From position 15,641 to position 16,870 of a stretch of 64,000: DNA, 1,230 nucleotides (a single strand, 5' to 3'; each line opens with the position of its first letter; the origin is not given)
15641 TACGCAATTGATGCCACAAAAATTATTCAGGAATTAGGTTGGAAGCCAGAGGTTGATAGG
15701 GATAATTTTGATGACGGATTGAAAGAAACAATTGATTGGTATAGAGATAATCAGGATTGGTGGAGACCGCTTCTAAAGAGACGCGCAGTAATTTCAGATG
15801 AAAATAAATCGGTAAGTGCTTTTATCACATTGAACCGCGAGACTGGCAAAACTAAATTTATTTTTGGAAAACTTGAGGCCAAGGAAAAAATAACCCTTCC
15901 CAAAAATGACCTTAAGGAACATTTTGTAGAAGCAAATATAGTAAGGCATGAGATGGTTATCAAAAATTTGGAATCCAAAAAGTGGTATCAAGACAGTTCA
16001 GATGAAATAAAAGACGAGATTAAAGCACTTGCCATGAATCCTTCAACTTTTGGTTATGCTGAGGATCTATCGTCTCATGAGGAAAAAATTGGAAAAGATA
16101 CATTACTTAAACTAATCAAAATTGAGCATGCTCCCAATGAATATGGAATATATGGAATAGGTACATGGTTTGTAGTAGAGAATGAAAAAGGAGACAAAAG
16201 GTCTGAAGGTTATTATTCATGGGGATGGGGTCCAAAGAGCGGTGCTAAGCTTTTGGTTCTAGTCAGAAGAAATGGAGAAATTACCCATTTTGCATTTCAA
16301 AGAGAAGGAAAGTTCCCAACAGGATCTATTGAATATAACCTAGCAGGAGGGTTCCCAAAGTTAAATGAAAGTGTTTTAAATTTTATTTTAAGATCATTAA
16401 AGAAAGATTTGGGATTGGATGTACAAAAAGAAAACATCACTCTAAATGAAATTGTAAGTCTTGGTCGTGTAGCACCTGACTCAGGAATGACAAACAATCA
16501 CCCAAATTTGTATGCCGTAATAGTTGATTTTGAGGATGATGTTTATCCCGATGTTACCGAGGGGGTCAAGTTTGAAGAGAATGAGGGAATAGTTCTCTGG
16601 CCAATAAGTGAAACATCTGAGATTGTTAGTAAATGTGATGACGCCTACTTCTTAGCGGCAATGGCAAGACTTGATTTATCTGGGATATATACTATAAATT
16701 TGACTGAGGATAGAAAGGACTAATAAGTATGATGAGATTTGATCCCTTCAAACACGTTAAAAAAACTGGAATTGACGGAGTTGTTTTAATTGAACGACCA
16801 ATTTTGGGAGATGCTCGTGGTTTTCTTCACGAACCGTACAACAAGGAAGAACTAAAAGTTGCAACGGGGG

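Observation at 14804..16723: RmlB dTDP-glucose 4,6-dehydratase fused to a 310-aa extension that ends in a degenerate Nudix box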

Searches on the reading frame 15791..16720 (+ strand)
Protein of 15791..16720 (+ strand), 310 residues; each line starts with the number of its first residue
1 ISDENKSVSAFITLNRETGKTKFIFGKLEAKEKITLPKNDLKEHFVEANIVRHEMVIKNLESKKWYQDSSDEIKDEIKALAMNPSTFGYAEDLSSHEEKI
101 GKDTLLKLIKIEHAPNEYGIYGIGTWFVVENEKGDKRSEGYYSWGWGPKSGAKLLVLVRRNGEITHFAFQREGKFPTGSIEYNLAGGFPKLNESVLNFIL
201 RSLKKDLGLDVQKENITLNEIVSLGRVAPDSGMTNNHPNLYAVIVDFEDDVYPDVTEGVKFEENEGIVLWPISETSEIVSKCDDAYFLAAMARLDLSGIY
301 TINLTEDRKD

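Call 3: search_protein_families(library=pfam, proteins=[window:15791-16720:+], max_evalue=10)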
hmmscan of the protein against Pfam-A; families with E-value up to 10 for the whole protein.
window:15791-16720:+ (310 aa): 0 families

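Call 4: search_protein_families(library=ncbifam, proteins=[window:15791-16720:+], max_evalue=10)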
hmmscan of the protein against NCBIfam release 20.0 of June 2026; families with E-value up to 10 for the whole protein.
window:15791-16720:+ (310 aa): 3 families
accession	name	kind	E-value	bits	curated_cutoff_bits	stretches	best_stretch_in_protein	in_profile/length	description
NF050157.1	CapLactmsBetCapB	equivalog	0.011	14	1000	1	29-121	466-558/577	caprolactamase subunit beta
NF003791.0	PRK05379.2-3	equivalog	0.048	12.8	409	1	177-214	224-261/340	bifunctional nicotinamide-nucleotide adenylyltransferase/Nudix hydroxylase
NF049994.1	slr1306_fam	domain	0.22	10.1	490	1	18-112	38-131/470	slr1306 family protein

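Call 5: find_homologous_proteins(query=window:15791-16720:+, max_evalue=0.001)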
Query window:15791-16720:+ (310 aa): 13 proteins with E <= 0.001 among 1668 candidates.
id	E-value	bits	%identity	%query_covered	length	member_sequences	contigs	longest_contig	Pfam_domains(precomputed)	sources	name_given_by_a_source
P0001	9.8e-170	582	82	100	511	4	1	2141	PF16363.12,PF01370.28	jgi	jgi:hypothetical protein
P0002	3.4e-153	527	76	100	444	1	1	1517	PF16363.12,PF01370.28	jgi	-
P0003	3.7e-147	507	75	95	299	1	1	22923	-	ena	-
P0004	3.0e-144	498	85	83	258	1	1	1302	-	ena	-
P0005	2.4e-142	492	75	88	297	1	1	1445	-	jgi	-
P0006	6.9e-139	480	69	98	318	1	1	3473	-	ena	-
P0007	2.9e-112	393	75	74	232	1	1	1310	-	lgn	-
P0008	1.7e-108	380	68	78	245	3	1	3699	-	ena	-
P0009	7.2e-99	349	76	64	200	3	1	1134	-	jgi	jgi:hypothetical protein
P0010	1.9e-84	301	48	98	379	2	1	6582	-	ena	-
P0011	1.5e-68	249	39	98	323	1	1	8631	-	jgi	-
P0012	7.9e-49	185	54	52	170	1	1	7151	-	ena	-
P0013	5.8e-32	129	49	42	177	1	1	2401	-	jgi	-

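Call 6: search_solved_structures(query=window:15791-16720:+, max_evalue=10, show_alignments=3)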
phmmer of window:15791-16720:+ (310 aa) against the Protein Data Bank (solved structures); distinct sequences matched with E-value up to 10: 4.
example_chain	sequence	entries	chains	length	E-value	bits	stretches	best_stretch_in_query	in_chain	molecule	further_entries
5h7j_A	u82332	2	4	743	0.3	13.4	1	193-260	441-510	Elongation factor 2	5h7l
2fml_A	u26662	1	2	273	0.38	13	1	168-217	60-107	MutT/nudix family protein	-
4zgi_A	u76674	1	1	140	0.56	12.5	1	155-215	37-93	TRAF-interacting protein with FHA domain-containing protein A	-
4ym4_A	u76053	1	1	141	0.56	12.5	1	155-215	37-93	TRAF-interacting protein with FHA domain-containing protein A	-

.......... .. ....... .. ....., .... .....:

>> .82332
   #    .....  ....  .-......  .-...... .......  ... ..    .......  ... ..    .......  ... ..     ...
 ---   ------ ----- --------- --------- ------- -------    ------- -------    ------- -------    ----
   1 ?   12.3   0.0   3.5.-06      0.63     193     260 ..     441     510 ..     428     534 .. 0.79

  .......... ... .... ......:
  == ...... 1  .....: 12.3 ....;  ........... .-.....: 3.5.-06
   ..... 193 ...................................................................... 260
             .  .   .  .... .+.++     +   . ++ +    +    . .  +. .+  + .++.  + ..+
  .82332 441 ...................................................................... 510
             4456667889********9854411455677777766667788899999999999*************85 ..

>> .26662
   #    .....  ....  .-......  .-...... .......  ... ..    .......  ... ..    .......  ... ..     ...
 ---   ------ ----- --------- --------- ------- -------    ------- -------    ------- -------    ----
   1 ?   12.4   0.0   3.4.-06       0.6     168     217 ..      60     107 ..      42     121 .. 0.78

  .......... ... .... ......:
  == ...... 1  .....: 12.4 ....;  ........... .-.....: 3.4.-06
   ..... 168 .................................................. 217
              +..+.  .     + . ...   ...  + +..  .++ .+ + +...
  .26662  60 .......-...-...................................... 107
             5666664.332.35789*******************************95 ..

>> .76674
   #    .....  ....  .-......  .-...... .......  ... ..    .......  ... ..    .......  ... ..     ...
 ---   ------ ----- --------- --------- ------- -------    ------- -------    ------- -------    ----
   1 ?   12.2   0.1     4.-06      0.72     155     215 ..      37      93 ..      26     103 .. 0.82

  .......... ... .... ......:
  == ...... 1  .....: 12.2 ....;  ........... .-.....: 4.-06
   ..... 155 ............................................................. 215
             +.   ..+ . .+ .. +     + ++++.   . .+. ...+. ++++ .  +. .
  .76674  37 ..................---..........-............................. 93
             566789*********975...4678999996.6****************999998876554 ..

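Call 11: find_encoding_contigs(protein=P0003, flank=8000, max_places=3)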
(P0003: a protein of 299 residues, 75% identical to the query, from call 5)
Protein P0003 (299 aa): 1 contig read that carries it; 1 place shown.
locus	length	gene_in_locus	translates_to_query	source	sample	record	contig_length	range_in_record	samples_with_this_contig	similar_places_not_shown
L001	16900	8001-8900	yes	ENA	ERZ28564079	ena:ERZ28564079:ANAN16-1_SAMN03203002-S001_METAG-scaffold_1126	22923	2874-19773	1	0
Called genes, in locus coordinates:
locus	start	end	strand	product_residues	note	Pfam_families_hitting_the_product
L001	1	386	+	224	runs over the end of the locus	PF02463:SMC_N (faint), PF20720:nSTAND3 (faint), PF00005:ABC_tran, PF13304:AAA_21 (faint)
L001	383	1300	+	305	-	PF18075:FtsX_ECD, PF02687:FtsX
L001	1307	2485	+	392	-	PF11932:DUF3450 (faint), PF13529:Peptidase_C39_2 (weak)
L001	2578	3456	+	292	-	-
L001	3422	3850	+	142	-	PF04892:VanZ-LLP1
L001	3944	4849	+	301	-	PF01073:3Beta_HSD, PF01370:Epimerase, PF02719:Polysacc_synt_2 (weak), PF04321:RmlD_sub_bind, PF16363:GDP_Man_Dehyd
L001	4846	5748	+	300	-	PF00188:CAP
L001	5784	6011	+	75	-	PF18900:DUF5656 (faint)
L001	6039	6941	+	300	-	-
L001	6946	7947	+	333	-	PF01073:3Beta_HSD, PF01370:Epimerase, PF02719:Polysacc_synt_2, PF04321:RmlD_sub_bind, PF07993:NAD_binding_4, PF13460:NAD_binding_10, PF16363:GDP_Man_Dehyd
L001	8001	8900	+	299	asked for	-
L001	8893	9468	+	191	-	PF00908:dTDP_sugar_isom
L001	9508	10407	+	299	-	PF01370:Epimerase, PF04321:RmlD_sub_bind, PF07993:NAD_binding_4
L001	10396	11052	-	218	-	PF01746:tRNA_m1G_MT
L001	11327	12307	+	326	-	PF00535:Glycos_transf_2, PF04138:GtrA_DPMS_TM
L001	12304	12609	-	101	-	-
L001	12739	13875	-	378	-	-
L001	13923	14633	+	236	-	PF00535:Glycos_transf_2, PF10111:Glyco_tranf_2_2 (weak)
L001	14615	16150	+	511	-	-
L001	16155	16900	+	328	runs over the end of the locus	PF01368:DHH, PF02272:DHHA1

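Call 14: find_encoding_contigs(protein=P0010, flank=8000, max_places=3)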
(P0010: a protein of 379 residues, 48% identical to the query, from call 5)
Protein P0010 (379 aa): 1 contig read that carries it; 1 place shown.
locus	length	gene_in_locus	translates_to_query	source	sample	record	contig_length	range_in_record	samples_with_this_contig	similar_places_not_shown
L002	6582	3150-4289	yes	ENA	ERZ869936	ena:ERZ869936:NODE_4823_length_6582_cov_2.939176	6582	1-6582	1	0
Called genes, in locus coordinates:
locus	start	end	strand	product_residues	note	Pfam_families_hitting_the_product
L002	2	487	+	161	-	?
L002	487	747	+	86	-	-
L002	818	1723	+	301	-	PF00483:NTP_transferase, PF12804:NTP_transf_3 (weak)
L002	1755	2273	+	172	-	PF04308:RNaseH_like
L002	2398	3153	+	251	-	PF01073:3Beta_HSD, PF01370:Epimerase, PF02719:Polysacc_synt_2, PF04321:RmlD_sub_bind, PF05368:NmrA (faint), PF07993:NAD_binding_4, PF13460:NAD_binding_10, PF16363:GDP_Man_Dehyd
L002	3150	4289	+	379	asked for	-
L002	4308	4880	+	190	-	PF00908:dTDP_sugar_isom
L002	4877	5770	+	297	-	PF01370:Epimerase, PF04321:RmlD_sub_bind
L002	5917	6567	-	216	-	PF01746:tRNA_m1G_MT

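Call 15: find_encoding_contigs(protein=P0011, flank=8000, max_places=3)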
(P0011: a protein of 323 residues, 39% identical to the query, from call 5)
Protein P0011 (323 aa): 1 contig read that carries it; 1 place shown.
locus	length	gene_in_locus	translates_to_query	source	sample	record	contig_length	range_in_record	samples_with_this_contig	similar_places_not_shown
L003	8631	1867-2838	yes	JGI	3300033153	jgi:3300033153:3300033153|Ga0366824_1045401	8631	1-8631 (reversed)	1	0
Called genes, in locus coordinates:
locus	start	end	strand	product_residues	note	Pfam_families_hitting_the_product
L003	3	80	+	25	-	?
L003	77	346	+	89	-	-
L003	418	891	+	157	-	-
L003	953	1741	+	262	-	PF01073:3Beta_HSD, PF01370:Epimerase, PF02719:Polysacc_synt_2, PF04321:RmlD_sub_bind, PF05368:NmrA (faint), PF07993:NAD_binding_4, PF13460:NAD_binding_10, PF16363:GDP_Man_Dehyd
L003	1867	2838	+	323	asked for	-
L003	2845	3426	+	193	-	PF00908:dTDP_sugar_isom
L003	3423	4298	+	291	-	PF01370:Epimerase, PF04321:RmlD_sub_bind, PF16363:GDP_Man_Dehyd (weak), PF07993:NAD_binding_4 (weak)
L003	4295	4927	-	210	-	PF01746:tRNA_m1G_MT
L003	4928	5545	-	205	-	-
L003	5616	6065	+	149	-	PF04024:PspC, PF22570:LiaF-TM, PF18917:LiaI-LiaF-like_TM1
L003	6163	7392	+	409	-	PF00535:Glycos_transf_2, PF04138:GtrA_DPMS_TM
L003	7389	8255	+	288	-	-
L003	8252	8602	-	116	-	PF01796:OB_ChsH2_C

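Call 16: find_encoding_contigs(protein=P0012, flank=8000, max_places=3)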
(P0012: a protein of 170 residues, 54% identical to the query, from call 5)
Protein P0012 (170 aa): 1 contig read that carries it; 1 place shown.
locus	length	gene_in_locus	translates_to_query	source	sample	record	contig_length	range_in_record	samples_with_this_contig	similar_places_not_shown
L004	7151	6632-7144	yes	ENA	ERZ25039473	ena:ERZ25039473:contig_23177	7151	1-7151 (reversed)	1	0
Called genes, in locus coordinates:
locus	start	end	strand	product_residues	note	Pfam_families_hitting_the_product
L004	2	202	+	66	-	?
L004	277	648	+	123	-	-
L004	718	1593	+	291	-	-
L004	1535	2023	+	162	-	PF04892:VanZ-LLP1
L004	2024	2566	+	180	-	PF01073:3Beta_HSD, PF01370:Epimerase, PF02719:Polysacc_synt_2, PF04321:RmlD_sub_bind, PF07993:NAD_binding_4 (faint), PF16363:GDP_Man_Dehyd, PF13460:NAD_binding_10 (weak)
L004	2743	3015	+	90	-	PF16363:GDP_Man_Dehyd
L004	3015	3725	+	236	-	PF00188:CAP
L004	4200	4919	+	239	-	PF00483:NTP_transferase, PF12804:NTP_transf_3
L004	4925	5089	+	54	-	-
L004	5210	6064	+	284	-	PF01073:3Beta_HSD, PF01370:Epimerase, PF02719:Polysacc_synt_2, PF04321:RmlD_sub_bind, PF07993:NAD_binding_4, PF13460:NAD_binding_10, PF16363:GDP_Man_Dehyd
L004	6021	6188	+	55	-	-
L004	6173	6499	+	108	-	-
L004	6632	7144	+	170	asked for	-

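Call 19: predict_structure(alignment_id=A1)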
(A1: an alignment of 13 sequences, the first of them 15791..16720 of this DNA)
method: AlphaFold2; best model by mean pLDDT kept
length: 310 residues; sequences in the alignment: 13
mean_pLDDT: 64.0   pTM: 0.49
mean pLDDT of the five models: 64.0, 63.2, 61.2, 60.2, 57.8
residues with pLDDT >= 90: 29; 70-90: 121; 50-70: 61; < 50: 99
segments of 3 or more residues with pLDDT < 50: 1-48, 115-121, 143-150, 229-236, 253-259, 263-265, 298-310
pLDDT, mean of each block of 10 residues (from residue 1): 34 35 33 33 39 83 94 90 68 77 86 53 74 86 42 82 81 60 75 63 82 73 63 52 77 48 60 72 73 63 34
secondary structure, 60 per line:
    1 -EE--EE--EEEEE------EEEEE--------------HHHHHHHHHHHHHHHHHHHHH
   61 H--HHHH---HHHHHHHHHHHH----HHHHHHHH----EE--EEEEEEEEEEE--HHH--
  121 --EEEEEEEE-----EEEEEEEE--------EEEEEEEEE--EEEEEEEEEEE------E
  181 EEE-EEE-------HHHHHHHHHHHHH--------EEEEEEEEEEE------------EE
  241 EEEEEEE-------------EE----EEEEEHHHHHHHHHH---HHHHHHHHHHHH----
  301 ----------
elements in order: E10-14 E21-25 H40-61 H64-67 H71-82 H87-94 E103-113 E123-130 E136-143 E152-160 E163-173 E180-183 E185-187 H195-207 E216-226 E239-247 E267-271 H272-281 H285-296

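Call 22: search_protein_representatives(alignment_id=A1)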
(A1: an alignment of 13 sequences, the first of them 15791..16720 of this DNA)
Query: 13 sequences, 336 profile positions. Proteins with E-value up to 0.001 (for the whole library): 128; up to 1e-10: 104; up to 1e-30: 26. The best 128 are listed.
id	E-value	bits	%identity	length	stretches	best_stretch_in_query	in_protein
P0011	2.2e-144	497.1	-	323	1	1-329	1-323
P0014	5.4e-122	423.5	-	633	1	1-329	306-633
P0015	5.4e-79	282.1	-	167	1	162-322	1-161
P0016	1.6e-55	205.0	-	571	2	78-322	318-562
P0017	1.4e-41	159.1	-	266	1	81-325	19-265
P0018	6.9e-40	153.6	-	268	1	75-322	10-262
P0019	1.2e-38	149.5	-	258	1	76-324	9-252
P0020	4.3e-38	147.7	-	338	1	78-322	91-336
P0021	6.0e-38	147.2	-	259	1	76-317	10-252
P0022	7.8e-38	146.8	-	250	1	82-327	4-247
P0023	3.1e-37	144.9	-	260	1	79-324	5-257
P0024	2.0e-36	142.2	-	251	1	80-319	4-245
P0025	4.2e-36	141.1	-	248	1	78-322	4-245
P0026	5.0e-36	140.9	-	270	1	73-327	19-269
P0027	2.2e-35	138.8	-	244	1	79-319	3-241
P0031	1.7e-33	132.6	-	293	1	62-323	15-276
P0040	4.0e-30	121.5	-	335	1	79-323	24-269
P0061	6.9e-26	107.6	-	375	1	78-321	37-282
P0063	1.3e-25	106.6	-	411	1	76-318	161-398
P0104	5.0e-14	68.6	-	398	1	89-319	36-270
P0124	5.4e-07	45.4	-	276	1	82-323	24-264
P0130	1.4e-05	40.8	-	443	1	151-304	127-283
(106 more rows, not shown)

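Call 28: fold_search(model_id=the predicted structure, library=pdb)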
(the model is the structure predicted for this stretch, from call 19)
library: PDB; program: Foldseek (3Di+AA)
matches with E <= 10: 857; with E <= 0.001: 243
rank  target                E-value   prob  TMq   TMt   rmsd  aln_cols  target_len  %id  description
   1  6gru_D                2.3e-09  1.00  0.34  0.52  11.4       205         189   14  Crystal structure of human NUDT5 (released 2018-06-27)
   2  1vhz_A                3.7e-09  1.00  0.30  0.45  11.1       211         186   19  Crystal structure of ADP compounds hydrolase (released 2003-12-30)
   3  3aca_A                7.9e-09  1.00  0.33  0.49  11.1       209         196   14  Crystal structure of human NUDT5 complexed with 8-oxo-dADP and manganese (released 2011-01-12)
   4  5qj4_D                1.0e-08  1.00  0.34  0.51  11.2       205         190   14  PanDDA analysis group deposition of models with modelled events (e.g. bound ligands) -- Crystal Structure of NUDT5 in  (released 2018-12-19)
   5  8rdz_A                1.1e-08  1.00  0.33  0.51  11.0       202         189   16  Crystal Structure of Human ADP-ribose Pyrophosphatase NUDT5 In complex with Ibrutinib (released 2024-05-01)
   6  6gru_C                1.2e-08  1.00  0.35  0.53  10.9       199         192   14  Crystal structure of human NUDT5 (released 2018-06-27)
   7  1vhg_A                1.5e-08  1.00  0.33  0.51  10.7       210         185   17  Crystal structure of ADP compounds hydrolase (released 2003-12-30)
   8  5nwh_A                2.6e-08  1.00  0.34  0.51  10.7       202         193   15  Potent inhibitors of NUDT5 silence hormone signaling in breast cancer (released 2018-04-04)
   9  5qjn_C                2.7e-08  1.00  0.35  0.53  10.9       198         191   15  PanDDA analysis group deposition of models with modelled events (e.g. bound ligands) -- Crystal Structure of NUDT5 in  (released 2018-12-19)
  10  6gru_A                2.9e-08  1.00  0.35  0.52  11.0       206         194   13  Crystal structure of human NUDT5 (released 2018-06-27)
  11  5c7q_B                2.9e-08  1.00  0.31  0.49   9.4       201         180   14  Crystal Structure of the Bdellovibrio bacteriovorus Nucleoside Diphosphate Sugar Hydrolase (released 2016-01-20)
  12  2dsc_A                3.1e-08  1.00  0.35  0.52  11.0       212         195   14  Crystal structure of human ADP-ribose pyrophosphatase NUDT5 in complex with magnesium and ADP-ribose (released 2006-11-14)
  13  5qtl_C                3.4e-08  1.00  0.35  0.53  10.9       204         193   15  PanDDA analysis group deposition -- Crystal Structure of NUDT5 in complex with GB-0804 (released 2019-12-25)
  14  6gru_B                3.9e-08  1.00  0.35  0.52  10.9       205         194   15  Crystal structure of human NUDT5 (released 2018-06-27)
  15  9jax_C                4.6e-08  1.00  0.34  0.57   9.7       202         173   13  Crystal structure of NUDIX hydrolase from Bacillus methanolicus (released 2025-09-03)
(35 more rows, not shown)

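Call 29: find_related_loci(query=A1, collection=genome_contigs, flank=6000)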
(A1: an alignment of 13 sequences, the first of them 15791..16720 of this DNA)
Query A1 (310 aa) in genome_contigs; peptide patterns used: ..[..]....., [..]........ (x = any residue, [..] = any of these).
36 stretches matched a pattern; 20 encode a relative of the query (tblastn E <= 1e-3); 19 distinct loci.
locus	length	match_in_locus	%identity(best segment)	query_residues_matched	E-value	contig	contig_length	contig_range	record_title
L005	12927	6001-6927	82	1-309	9e-173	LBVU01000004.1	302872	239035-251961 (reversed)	MAG: Candidatus Woesebacteria bacterium GW2011_GWB1_39_10 UT17_C0004, whole genome shotgun sequence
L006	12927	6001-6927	73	1-309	4e-155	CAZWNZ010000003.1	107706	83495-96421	MAG TPA_asm: uncultured Gammaproteobacteria bacterium isolate SRP192927_co3_839 genome assembly, contig: NODE_227_length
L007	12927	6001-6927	73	1-309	1e-154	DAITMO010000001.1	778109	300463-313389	MAG TPA_asm: Patescibacteria group bacterium isolate CTOTU7669 NODE_3_length_778109_cov_12.319549, whole genome shotgun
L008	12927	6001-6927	70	1-309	1e-150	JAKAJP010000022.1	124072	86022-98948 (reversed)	MAG: bacterium isolate WY4.bin110 NODE_142_length_124072_cov_1.955061, whole genome shotgun sequence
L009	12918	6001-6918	68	1-306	1e-144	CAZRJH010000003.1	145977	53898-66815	MAG TPA_asm: uncultured Gammaproteobacteria bacterium isolate SRP342105_co1_321 genome assembly, contig: NODE_121_length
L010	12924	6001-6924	68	1-309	1e-142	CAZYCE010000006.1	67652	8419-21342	MAG TPA_asm: uncultured Gammaproteobacteria bacterium isolate binchicken_co220_61 genome assembly, contig: NODE_172_leng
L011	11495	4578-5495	66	1-304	8e-139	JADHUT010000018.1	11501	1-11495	MAG: Candidatus Microgenomates bacterium isolate BS150m-G53 BS-150m-C5140, whole genome shotgun sequence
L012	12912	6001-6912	65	1-304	1e-135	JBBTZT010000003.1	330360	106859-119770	MAG: Patescibacteria group bacterium isolate H41-bin064_1 H41_bin064_1_000000000003, whole genome shotgun sequence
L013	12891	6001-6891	66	1-297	5e-135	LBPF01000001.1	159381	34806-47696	MAG: Candidatus Woesebacteria bacterium GW2011_GWB1_33_38 UR44_C0001, whole genome shotgun sequence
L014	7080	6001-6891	65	1-297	3e-133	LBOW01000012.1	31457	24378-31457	MAG: Candidatus Woesebacteria bacterium GW2011_GWB1_33_22 UR35_C0012, whole genome shotgun sequence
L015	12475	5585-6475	65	1-297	2e-133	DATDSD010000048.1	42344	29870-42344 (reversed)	MAG TPA_asm: Patescibacteria group bacterium isolate SMAG_U7994 k141_230567, whole genome shotgun sequence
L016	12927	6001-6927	61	1-304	9e-129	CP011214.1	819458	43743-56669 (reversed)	MAG: Candidatus Woesebacteria bacterium GW2011_GWF1_31_35 chromosome, complete genome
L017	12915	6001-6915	68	1-306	4e-143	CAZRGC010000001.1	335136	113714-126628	MAG TPA_asm: uncultured Gammaproteobacteria bacterium isolate SRP173033_co1_108 genome assembly, contig: NODE_18_length_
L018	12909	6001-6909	46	1-308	2e-91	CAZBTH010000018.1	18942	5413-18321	MAG TPA_asm: uncultured Gammaproteobacteria bacterium isolate SRP062349_co2_276 genome assembly, contig: NODE_1593_lengt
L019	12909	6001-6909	46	1-308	1e-90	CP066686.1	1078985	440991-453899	MAG: Candidatus Woesebacteria bacterium isolate NC_groundwater_442_Ag_B-0.1um_40_41 chromosome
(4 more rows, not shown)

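Call 36: find_encoding_contigs(protein=P0124, flank=5000, max_places=3)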
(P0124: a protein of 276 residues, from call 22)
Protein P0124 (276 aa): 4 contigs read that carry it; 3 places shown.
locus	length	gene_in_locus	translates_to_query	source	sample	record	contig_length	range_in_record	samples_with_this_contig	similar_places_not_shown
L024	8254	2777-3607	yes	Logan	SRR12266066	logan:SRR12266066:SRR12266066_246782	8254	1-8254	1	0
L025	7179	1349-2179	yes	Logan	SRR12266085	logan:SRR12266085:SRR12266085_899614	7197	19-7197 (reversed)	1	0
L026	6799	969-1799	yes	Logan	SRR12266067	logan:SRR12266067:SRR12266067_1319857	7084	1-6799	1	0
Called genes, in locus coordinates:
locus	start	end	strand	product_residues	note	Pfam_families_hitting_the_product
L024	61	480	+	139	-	PF02823:ATP-synt_DE_N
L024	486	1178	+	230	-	PF03808:Glyco_tran_WecG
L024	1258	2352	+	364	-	-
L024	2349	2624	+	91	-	-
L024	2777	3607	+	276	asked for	PF00293:NUDIX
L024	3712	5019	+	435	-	PF00188:CAP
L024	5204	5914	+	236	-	-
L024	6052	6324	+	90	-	-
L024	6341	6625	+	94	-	-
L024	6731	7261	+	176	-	-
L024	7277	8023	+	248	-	-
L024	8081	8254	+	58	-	?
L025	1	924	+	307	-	?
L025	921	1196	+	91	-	-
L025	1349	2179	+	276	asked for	PF00293:NUDIX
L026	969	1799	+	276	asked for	PF00293:NUDIX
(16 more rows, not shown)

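Call 37: find_encoding_contigs(protein=P0018, flank=5000, max_places=3)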
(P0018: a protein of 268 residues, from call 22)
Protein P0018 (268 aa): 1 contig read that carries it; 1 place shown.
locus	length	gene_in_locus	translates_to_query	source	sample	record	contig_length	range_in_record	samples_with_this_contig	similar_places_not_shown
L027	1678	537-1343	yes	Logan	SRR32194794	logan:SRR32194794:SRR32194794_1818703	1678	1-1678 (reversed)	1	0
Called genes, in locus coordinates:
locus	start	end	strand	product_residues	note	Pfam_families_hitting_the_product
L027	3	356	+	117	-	?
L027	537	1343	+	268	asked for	-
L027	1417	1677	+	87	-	?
